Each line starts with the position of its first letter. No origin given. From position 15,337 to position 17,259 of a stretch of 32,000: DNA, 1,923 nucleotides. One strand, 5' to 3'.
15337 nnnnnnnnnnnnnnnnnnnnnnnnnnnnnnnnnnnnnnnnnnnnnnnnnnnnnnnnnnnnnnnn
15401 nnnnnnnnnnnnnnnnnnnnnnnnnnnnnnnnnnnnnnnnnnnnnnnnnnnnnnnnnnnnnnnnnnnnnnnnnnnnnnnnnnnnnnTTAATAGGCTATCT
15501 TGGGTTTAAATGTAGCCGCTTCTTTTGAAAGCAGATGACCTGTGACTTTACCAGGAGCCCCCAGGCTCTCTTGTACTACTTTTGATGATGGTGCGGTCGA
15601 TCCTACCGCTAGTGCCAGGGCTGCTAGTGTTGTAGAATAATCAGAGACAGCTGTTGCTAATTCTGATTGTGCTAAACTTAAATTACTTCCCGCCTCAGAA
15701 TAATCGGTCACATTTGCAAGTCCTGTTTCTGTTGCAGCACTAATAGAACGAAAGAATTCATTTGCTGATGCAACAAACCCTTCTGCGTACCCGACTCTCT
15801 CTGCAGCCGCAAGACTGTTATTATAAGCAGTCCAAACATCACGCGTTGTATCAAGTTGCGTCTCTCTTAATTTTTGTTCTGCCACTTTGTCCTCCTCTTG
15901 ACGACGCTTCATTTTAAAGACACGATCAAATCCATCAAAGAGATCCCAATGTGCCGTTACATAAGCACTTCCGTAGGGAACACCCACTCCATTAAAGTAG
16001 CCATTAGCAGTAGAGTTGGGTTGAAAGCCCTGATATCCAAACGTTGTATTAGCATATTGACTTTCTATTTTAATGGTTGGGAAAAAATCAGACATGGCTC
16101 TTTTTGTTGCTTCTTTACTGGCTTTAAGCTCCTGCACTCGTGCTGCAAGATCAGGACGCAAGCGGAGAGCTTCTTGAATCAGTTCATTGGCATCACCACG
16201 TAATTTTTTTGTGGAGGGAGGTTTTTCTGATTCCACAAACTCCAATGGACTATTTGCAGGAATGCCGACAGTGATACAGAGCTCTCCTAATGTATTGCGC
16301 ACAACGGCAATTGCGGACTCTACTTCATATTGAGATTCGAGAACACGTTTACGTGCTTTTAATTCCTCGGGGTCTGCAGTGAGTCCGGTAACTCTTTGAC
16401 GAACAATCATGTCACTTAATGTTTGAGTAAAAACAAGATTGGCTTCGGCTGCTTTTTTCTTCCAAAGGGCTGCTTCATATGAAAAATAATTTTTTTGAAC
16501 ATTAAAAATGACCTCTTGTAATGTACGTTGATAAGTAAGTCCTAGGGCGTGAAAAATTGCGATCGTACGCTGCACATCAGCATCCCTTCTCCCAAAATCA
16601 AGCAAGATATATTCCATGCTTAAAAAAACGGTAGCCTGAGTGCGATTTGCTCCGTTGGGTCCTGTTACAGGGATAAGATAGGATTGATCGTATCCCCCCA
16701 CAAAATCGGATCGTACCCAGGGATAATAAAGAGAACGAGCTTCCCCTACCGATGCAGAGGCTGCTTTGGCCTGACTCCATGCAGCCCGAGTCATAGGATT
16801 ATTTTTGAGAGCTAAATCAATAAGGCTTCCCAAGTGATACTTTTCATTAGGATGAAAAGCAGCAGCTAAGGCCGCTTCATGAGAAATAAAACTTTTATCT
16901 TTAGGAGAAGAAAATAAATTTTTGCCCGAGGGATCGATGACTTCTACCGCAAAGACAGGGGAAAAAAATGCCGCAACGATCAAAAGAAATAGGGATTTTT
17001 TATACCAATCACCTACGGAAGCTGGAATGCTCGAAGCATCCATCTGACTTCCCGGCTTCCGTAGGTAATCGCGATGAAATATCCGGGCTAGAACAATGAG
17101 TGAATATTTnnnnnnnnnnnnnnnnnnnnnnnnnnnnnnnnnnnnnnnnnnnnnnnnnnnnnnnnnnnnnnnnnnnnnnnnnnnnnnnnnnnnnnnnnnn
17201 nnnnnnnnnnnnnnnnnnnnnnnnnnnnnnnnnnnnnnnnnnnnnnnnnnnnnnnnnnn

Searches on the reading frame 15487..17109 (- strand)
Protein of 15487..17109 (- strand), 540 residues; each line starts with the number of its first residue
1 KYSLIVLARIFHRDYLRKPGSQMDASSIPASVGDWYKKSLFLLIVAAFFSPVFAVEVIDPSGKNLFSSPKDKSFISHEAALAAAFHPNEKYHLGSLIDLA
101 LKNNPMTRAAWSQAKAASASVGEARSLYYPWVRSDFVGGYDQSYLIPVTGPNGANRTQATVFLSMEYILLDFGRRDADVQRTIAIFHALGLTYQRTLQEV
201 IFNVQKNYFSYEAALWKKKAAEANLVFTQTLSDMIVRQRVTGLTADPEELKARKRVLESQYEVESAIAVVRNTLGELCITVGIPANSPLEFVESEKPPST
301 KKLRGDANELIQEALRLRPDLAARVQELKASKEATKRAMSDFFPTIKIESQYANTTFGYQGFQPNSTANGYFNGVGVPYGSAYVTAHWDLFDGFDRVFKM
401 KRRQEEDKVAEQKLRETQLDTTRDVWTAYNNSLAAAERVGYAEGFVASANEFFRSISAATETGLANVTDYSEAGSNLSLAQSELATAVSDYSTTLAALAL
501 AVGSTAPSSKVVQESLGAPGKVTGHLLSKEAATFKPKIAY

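Call 57: search_protein_families(library=ncbifam, proteins=[window:15487-17109:-], max_evalue=0.01)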
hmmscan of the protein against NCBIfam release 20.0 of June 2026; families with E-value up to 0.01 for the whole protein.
window:15487-17109:- (540 aa): 5 families
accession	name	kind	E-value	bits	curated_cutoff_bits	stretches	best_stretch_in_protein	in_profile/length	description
TIGR01844.1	type_I_sec_TolC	subfamily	2e-33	116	225.15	2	94-355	6-262/414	TolC family outer membrane protein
TIGR01845.1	outer_NodT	subfamily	5.4e-22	78.2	210.05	2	308-510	60-255/460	efflux transporter outer membrane subunit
NF007002.0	PRK09465.1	equivalog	3e-11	42.5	495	1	96-505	29-426/460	outer membrane channel protein TolC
NF007347.1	PRK09837.1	subfamily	0.0017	17.3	598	1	94-355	65-318/461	Cu(I)/Ag(I) efflux RND transporter outer membrane protein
NF052390.1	efflux_OMP_AbuO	equivalog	0.0069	15.1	700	0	353-504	286-432/447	multidrug efflux outer membrane protein AbuO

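Call 59: find_homologous_proteins(query=window:15487-17109:-, max_evalue=1e-20)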
Query window:15487-17109:- (540 aa): 156 proteins with E <= 1e-20 among 8000 candidates; the best 120 are listed.
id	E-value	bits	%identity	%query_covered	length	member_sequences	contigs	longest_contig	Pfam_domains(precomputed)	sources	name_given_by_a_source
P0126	0.0e+0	1191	100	100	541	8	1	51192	PF02321.24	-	-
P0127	3.4e-269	912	84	92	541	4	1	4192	PF02321.24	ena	-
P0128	4.3e-257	872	79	93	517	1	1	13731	PF02321.24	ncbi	ncbi:MAG: TolC family protein [Chthoniobacterales bacterium]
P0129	2.3e-245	833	71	99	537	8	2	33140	PF02321.24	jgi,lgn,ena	-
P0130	2.7e-235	800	73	91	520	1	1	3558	PF02321.24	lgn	-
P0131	8.4e-228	775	74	87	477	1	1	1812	PF02321.24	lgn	-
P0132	2.1e-204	698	70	86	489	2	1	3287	PF02321.24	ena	-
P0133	1.2e-198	679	68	85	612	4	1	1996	PF02321.24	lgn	-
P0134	1.3e-188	646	64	87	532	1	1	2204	PF02321.24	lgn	-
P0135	8.6e-187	640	65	81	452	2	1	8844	PF02321.24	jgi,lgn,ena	-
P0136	4.3e-185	635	64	86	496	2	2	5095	PF02321.24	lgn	-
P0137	1.1e-183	630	64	82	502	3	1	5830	PF02321.24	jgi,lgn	-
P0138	7.0e-183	627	66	81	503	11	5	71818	PF02321.24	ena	-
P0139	3.8e-182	625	64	83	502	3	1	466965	PF02321.24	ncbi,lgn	-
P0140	7.0e-182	624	65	82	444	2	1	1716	PF02321.24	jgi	jgi:outer membrane protein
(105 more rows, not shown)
